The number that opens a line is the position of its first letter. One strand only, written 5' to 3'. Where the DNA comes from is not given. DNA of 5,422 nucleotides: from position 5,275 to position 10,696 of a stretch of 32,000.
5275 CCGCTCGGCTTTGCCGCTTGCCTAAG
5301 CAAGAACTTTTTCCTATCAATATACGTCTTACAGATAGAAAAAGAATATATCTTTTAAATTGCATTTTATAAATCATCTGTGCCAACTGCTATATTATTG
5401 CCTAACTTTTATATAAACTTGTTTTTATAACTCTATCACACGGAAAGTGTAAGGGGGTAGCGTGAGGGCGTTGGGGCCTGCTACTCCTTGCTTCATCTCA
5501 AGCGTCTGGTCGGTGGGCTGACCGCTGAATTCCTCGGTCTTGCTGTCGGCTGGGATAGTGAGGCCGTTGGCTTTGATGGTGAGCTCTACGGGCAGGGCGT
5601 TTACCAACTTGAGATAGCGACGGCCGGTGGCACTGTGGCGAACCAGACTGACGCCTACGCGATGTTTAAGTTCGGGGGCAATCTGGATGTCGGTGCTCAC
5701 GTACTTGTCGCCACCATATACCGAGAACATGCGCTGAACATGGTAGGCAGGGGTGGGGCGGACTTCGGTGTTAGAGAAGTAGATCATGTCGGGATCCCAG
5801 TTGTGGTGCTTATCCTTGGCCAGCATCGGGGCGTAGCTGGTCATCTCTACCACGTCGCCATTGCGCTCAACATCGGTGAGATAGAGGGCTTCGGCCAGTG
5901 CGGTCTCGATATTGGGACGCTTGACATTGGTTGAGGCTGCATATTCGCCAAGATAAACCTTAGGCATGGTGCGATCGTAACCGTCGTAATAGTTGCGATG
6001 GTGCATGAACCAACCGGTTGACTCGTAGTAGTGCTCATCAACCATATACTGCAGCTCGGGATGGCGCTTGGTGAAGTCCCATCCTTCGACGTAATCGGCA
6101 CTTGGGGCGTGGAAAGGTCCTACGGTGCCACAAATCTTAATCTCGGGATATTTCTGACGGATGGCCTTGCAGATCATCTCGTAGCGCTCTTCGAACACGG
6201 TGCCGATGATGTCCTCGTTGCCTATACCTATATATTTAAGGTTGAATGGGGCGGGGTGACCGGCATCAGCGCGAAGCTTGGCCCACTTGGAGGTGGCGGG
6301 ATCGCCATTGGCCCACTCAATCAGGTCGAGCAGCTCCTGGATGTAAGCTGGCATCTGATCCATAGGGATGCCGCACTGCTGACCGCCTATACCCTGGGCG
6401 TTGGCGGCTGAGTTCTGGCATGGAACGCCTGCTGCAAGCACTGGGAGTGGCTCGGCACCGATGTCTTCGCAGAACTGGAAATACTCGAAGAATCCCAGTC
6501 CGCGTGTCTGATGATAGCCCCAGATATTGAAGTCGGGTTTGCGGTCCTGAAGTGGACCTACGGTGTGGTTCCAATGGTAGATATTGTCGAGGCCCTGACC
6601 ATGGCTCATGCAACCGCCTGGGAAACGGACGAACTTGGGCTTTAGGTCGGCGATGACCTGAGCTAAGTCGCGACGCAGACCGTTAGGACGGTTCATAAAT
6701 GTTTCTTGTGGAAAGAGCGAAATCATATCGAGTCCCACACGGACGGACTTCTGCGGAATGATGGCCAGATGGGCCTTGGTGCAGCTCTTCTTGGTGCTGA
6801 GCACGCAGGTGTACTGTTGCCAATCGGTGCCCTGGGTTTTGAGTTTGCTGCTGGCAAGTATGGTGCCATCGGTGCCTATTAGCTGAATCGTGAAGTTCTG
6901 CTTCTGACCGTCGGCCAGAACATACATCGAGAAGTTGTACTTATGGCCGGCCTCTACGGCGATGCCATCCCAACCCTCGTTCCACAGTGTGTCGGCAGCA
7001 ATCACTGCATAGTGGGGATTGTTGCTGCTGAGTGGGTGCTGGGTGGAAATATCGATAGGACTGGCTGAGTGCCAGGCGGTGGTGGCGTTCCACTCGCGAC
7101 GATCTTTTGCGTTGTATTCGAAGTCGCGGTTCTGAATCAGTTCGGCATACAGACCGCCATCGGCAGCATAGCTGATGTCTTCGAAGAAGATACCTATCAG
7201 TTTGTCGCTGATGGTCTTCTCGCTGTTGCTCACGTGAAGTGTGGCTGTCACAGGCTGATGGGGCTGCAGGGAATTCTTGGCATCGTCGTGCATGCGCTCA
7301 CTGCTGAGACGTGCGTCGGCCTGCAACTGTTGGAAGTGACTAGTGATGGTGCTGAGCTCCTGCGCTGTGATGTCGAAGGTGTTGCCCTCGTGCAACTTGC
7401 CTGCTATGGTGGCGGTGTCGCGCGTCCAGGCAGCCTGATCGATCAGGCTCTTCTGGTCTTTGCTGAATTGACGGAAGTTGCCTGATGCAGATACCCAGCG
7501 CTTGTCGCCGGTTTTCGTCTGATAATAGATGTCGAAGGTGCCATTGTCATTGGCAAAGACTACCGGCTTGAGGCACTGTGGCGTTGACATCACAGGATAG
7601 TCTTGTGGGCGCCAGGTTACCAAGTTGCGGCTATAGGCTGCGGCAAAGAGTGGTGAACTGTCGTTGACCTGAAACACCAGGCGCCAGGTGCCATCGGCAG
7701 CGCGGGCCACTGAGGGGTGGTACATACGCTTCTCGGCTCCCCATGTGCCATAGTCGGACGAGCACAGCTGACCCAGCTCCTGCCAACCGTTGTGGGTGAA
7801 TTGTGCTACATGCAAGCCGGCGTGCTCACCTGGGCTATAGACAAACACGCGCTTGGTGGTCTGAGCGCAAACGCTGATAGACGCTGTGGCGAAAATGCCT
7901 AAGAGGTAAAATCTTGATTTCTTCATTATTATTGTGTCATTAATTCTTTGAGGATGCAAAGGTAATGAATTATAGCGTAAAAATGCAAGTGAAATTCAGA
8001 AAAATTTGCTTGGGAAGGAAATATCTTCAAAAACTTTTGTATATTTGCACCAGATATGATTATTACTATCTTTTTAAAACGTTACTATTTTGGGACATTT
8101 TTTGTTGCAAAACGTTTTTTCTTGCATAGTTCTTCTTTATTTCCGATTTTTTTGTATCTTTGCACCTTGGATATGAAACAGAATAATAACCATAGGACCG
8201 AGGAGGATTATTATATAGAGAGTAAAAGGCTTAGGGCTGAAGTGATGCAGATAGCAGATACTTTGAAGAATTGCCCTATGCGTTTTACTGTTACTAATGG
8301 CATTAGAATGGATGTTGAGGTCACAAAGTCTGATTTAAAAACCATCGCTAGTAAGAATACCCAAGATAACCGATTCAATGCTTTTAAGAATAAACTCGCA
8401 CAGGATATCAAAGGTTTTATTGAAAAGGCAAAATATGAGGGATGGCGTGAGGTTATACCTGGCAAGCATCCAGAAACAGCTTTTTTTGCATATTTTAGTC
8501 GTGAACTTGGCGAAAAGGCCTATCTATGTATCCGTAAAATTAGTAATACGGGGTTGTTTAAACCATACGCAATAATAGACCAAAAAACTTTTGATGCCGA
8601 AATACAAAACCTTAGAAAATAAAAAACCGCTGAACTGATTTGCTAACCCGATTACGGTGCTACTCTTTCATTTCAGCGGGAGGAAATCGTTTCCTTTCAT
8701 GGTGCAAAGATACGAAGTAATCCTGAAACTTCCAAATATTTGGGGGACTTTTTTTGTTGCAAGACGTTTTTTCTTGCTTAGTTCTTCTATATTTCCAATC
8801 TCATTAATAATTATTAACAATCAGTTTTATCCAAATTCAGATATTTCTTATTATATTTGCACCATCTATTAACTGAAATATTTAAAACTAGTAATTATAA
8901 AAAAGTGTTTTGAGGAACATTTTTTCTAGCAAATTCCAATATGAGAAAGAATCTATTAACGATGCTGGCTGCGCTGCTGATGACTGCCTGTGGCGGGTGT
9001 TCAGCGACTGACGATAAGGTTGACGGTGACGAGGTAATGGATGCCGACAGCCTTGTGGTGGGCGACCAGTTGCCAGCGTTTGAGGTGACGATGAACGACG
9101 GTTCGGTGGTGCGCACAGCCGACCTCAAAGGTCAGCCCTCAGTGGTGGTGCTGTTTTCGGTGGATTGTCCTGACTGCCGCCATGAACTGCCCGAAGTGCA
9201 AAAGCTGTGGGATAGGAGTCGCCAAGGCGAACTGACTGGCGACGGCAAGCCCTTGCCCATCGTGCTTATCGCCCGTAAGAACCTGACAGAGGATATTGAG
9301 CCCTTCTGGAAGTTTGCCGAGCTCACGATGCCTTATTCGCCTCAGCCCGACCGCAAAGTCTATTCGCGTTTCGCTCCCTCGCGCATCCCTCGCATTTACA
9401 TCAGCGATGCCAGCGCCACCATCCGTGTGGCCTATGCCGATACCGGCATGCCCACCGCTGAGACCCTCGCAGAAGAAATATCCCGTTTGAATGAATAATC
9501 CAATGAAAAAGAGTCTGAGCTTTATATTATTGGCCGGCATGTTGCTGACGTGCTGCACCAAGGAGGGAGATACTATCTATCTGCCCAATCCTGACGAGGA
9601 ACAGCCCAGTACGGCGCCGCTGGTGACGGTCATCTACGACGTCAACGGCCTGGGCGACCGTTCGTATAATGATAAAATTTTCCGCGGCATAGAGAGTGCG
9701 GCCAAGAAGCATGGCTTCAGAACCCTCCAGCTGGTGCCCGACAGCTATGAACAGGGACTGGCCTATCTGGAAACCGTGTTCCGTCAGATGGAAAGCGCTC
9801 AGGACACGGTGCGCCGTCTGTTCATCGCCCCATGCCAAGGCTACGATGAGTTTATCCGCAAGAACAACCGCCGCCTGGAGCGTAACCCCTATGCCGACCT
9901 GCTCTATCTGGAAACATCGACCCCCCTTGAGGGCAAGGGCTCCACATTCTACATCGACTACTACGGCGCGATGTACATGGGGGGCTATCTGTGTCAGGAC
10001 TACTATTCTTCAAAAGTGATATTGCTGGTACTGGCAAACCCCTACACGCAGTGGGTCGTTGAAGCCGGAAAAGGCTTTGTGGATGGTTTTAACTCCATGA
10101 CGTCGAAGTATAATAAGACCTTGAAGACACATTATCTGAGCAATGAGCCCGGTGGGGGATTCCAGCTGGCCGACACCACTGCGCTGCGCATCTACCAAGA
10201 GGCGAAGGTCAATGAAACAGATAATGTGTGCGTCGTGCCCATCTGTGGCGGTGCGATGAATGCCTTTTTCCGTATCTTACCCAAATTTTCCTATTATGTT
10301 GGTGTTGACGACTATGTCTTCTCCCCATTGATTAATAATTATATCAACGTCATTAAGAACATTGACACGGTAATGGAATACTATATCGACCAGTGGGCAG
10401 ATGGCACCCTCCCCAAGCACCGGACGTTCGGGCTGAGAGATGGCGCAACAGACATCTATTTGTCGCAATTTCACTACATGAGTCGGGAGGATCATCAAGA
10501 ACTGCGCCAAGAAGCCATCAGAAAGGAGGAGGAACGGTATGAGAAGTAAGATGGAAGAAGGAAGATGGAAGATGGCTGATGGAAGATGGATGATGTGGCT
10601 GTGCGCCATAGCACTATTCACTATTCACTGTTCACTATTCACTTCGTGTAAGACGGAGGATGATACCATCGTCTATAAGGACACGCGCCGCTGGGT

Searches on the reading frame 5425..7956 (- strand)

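Call 5: search_protein_families(library=pfam, proteins=[window:5425-7956:-], max_evalue=0.01)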
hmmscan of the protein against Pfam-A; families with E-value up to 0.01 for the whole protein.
window:5425-7956:- (843 aa): 5 families
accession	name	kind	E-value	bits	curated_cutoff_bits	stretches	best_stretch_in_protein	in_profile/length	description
PF22848.2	ASD1_dom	-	2.2e-111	371.6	22.2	1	433-673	1-239/239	Alpha-L-arabinofuranosidase 1 domain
PF06964.18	Alpha-L-AF_C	-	1.1e-20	74.9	27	1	670-814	1-130/165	Alpha-L-arabinofuranosidase C-terminal domain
PF22847.2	BT_3657-like_N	-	2.4e-07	31.1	27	1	57-123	50-118/168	Arabinosidase BT_3657-like, N-terminal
PF02018.23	CBM_4_9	-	1.4e-05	25.9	25.9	1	272-400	2-130/136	Carbohydrate binding domain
PF03422.21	CBM_6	-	0.0013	19.5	28.9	1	317-385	24-91/125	Carbohydrate binding module (family 6)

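Call 6: search_protein_families(library=ncbifam, proteins=[window:5425-7956:-], max_evalue=0.01)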
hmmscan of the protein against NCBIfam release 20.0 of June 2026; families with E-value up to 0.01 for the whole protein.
window:5425-7956:- (843 aa): 2 families
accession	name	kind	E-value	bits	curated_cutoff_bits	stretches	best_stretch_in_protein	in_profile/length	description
NF051901.1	ArabsyFurArfAAgro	equivalog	1.7e-11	43.7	625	1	424-508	46-125/502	arabinosylfuranosidase ArfA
NF048003.1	GTA_spike_fiber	domain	0.0088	16.6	36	0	325-400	55-145/182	phage head spike fiber domain-containing protein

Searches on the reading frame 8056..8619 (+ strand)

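Call 5: search_protein_families(library=pfam, proteins=[window:8056-8619:+], max_evalue=0.01)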
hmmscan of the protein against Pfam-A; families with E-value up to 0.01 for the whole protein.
window:8056-8619:+ (188 aa): 1 family
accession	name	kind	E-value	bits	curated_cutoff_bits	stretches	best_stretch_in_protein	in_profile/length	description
PF18798.6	LPD3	-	0.00037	21.1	27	1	56-148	3-88/114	Large polyvalent protein-associated domain 3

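Call 6: search_protein_families(library=ncbifam, proteins=[window:8056-8619:+], max_evalue=0.01)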
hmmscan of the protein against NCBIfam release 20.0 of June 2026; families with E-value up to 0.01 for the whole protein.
window:8056-8619:+ (188 aa): 0 families

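Call 86: search_protein_families(library=padloc, proteins=[window:8056-8619:+], max_evalue=0.001)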
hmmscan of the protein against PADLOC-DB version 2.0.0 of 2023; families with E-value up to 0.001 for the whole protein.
window:8056-8619:+ (188 aa): 0 families

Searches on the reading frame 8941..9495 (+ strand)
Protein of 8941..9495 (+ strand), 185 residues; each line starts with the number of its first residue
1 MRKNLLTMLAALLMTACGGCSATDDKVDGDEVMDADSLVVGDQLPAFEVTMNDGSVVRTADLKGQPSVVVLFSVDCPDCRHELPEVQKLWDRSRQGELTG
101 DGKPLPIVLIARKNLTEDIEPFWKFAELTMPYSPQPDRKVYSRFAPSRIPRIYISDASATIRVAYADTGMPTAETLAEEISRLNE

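Call 5: search_protein_families(library=pfam, proteins=[window:8941-9495:+], max_evalue=0.01)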
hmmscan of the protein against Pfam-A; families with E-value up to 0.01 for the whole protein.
window:8941-9495:+ (185 aa): 3 families
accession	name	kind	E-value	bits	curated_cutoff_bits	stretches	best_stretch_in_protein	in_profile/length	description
PF00578.27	AhpC-TSA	-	2.9e-09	37.3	26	1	40-95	1-57/124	AhpC/TSA family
PF08534.16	Redoxin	-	2.8e-07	30.9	26.6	1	40-91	2-56/148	Redoxin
PF02630.20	SCO1-SenC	-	0.0014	19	22.8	1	46-92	3-50/134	SCO1/SenC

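Call 6: search_protein_families(library=ncbifam, proteins=[window:8941-9495:+], max_evalue=0.01)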
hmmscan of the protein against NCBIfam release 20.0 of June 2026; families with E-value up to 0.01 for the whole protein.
window:8941-9495:+ (185 aa): 5 families
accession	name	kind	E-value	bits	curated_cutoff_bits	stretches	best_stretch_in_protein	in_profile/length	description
NF002854.0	PRK03147.1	subfamily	2.5e-07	30.7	170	1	32-178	30-167/176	thiol-disulfide oxidoreductase ResA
NF041202.1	StoA_CxxC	exception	4.9e-05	23.3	210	1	51-154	40-137/163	endospore biogenesis thiol-disulfide oxidoreductase StoA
TIGR00385.1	dsbE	subfamily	0.0005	19.7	123.15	1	16-89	12-88/173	DsbE family thiol:disulfide interchange protein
NF047696.1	ThlDiSintTplARhiz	equivalog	0.0017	18.2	230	1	43-91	76-124/219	thiol:disulfide interchange protein TlpA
NF011941.0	PRK15412.1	equivalog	0.0033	17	359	1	2-89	3-93/185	thiol:disulfide interchange protein DsbE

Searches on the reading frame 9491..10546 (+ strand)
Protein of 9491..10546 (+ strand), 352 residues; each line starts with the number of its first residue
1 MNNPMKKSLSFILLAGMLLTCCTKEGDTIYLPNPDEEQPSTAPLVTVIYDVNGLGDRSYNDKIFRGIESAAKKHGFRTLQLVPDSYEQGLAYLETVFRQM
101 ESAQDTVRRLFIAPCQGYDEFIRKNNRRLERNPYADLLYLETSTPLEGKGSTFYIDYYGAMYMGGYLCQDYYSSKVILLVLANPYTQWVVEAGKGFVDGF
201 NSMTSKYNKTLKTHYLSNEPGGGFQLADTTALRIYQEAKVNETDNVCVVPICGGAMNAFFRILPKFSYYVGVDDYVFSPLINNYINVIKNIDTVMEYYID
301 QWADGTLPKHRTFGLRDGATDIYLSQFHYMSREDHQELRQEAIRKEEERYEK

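Call 5: search_protein_families(library=pfam, proteins=[window:9491-10546:+], max_evalue=0.01)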
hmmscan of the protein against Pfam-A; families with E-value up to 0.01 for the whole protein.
window:9491-10546:+ (352 aa): 0 families

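Call 6: search_protein_families(library=ncbifam, proteins=[window:9491-10546:+], max_evalue=0.01)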
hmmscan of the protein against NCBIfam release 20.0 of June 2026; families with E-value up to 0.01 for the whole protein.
window:9491-10546:+ (352 aa): 0 families

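Call 18: search_solved_structures(query=window:9491-10546:+, max_evalue=1)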
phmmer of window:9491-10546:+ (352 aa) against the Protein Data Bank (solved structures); distinct sequences matched with E-value up to 1: 2.
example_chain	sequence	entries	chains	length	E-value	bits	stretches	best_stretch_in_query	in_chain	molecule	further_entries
4pev_A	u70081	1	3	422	0.25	13.8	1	44-96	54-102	Membrane lipoprotein family protein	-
5v3g_D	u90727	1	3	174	0.69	12.4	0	190-264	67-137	PR domain zinc finger protein 9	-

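Call 55: search_protein_families(library=pfam, proteins=[window:9491-10546:+], max_evalue=10)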
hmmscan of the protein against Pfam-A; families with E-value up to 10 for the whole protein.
window:9491-10546:+ (352 aa): 1 family
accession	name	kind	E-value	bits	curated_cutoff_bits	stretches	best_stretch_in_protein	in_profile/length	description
PF00532.27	Peripla_BP_1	-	0.25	11.2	22.2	1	47-96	6-53/281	Periplasmic binding proteins and sugar binding domain of LacI family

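Call 56: find_homologous_proteins(query=window:9491-10546:+, max_evalue=0.00001)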
Query window:9491-10546:+ (352 aa): 540 proteins with E <= 0.00001 among 1921 candidates; the best 120 are listed.
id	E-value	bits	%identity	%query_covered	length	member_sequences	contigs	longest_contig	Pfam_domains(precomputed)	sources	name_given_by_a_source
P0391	2.8e-226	769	97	98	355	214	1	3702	-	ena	-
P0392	4.6e-220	748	92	100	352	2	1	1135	-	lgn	-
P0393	4.0e-219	745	92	100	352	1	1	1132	-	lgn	-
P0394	2.8e-217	739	92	99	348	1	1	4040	-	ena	-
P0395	7.8e-217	737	92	99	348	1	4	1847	-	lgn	-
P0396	3.7e-214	729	92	98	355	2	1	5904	-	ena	-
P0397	8.2e-214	728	94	94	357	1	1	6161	-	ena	-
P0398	6.8e-213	724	91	98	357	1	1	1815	-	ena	-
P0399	7.0e-212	721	92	96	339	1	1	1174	-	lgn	-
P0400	1.9e-208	710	89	99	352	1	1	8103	-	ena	-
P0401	3.1e-208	709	88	99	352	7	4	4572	-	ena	-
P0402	3.1e-208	709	89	99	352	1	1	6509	-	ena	-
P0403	1.4e-207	707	89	99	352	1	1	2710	-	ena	-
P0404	6.6e-207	705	88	99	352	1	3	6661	-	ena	-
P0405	2.8e-206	703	91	94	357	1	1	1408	-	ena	-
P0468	8.1e-117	409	55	99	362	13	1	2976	PF02608.21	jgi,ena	-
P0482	2.6e-114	400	55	94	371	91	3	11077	PF02608.21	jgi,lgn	jgi:basic membrane protein A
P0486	2.6e-113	397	55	94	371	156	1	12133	PF02608.21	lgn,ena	-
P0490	5.2e-113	396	54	98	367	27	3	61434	PF02608.21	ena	-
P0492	2.6e-112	394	54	99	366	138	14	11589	PF02608.21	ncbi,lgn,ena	-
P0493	8.0e-112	392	55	97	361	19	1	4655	PF02608.21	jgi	jgi:basic membrane protein A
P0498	6.9e-109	382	54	95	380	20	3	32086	PF02608.21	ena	-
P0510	3.7e-100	354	49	97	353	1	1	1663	PF02608.21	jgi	-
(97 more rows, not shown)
